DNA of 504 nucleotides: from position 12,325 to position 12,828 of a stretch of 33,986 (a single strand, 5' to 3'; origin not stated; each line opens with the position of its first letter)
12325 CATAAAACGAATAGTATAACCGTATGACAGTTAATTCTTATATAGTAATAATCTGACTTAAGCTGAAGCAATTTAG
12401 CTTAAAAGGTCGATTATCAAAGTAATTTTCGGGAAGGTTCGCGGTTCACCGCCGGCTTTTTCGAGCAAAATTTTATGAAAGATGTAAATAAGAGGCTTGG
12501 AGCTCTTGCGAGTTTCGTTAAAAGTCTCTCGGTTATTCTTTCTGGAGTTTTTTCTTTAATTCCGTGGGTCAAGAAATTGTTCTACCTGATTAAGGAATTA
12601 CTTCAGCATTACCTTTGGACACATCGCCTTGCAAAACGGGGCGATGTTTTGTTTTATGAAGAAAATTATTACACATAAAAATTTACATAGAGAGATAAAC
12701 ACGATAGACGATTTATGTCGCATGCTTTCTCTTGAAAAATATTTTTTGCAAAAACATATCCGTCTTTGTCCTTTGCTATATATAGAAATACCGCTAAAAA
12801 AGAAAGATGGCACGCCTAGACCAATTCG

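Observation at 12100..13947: Retron-type reverse transcriptase locus without any recognisable effector domain, in an otherwise housekeeping CPR-like genome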

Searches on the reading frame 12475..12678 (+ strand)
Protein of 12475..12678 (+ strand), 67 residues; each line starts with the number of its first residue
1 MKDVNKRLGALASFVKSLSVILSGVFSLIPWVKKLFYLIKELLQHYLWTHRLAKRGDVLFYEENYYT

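Call 3: search_protein_families(library=pfam, proteins=[window:12475-12678:+], max_evalue=0.1)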
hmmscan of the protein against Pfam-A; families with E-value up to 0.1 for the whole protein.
window:12475-12678:+ (67 aa): 0 families

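Call 4: search_protein_families(library=padloc, proteins=[window:12475-12678:+], max_evalue=0.1)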
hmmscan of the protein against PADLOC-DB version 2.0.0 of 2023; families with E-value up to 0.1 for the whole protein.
window:12475-12678:+ (67 aa): 0 families

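Call 54: search_protein_families(library=ncbifam, proteins=[window:12475-12678:+], max_evalue=0.01)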
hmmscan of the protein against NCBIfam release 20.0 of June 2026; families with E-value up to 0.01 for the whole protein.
window:12475-12678:+ (67 aa): 0 families

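Call 55: search_protein_families(library=phrogs, proteins=[window:12475-12678:+], max_evalue=0.01)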
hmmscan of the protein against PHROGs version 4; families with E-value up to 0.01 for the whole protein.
window:12475-12678:+ (67 aa): 0 families

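Call 60: find_homologous_proteins(query=A3, max_evalue=0.01)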
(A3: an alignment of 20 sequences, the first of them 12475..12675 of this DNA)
Query A3 (20 sequences) (67 aa, profile of the alignment): 12 proteins with E <= 0.01 among 580 candidates.
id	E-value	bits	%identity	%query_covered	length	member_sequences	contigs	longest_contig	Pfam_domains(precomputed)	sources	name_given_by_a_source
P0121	2.8e-23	100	82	100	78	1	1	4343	-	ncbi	-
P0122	3.3e-23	99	85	100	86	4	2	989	-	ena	-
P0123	9.8e-23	98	100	100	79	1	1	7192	-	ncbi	ncbi:MAG: hypothetical protein AAB488_00110, partial [Patescibacteria group bacterium]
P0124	2.1e-22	97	79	100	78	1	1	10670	-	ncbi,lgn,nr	ncbi:MAG: hypothetical protein HW401_468 [Parcubacteria group bacterium]|nr:hypothetical protein [Pa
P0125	5.9e-22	95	76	87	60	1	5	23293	-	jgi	-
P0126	3.2e-12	64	-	-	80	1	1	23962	-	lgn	-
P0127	2.1e-11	62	-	-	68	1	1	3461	-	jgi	jgi:hypothetical protein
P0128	7.3e-11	60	32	75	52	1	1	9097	-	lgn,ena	-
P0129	5.8e-10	57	-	-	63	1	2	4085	-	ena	-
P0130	6.4e-10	57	-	-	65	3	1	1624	-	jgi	-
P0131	1.6e-7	49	-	-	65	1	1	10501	-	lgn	-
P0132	6.6e-7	47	-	-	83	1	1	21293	-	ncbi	-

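Call 72: predict_structure(alignment_id=A4)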
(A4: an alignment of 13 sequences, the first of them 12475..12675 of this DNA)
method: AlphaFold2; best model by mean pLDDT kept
length: 67 residues; sequences in the alignment: 13
mean_pLDDT: 74.1   pTM: 0.34
mean pLDDT of the five models: 74.1, 73.1, 72.4, 69.3, 68.6
residues with pLDDT >= 90: 0; 70-90: 46; 50-70: 12; < 50: 9
segments of 3 or more residues with pLDDT < 50: 57-62, 65-67
pLDDT, mean of each block of 10 residues (from residue 1): 78 86 83 86 76 52 49
secondary structure, 60 per line:
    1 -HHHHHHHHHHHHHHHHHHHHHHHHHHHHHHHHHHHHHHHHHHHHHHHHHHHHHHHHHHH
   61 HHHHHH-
elements in order: H2-66
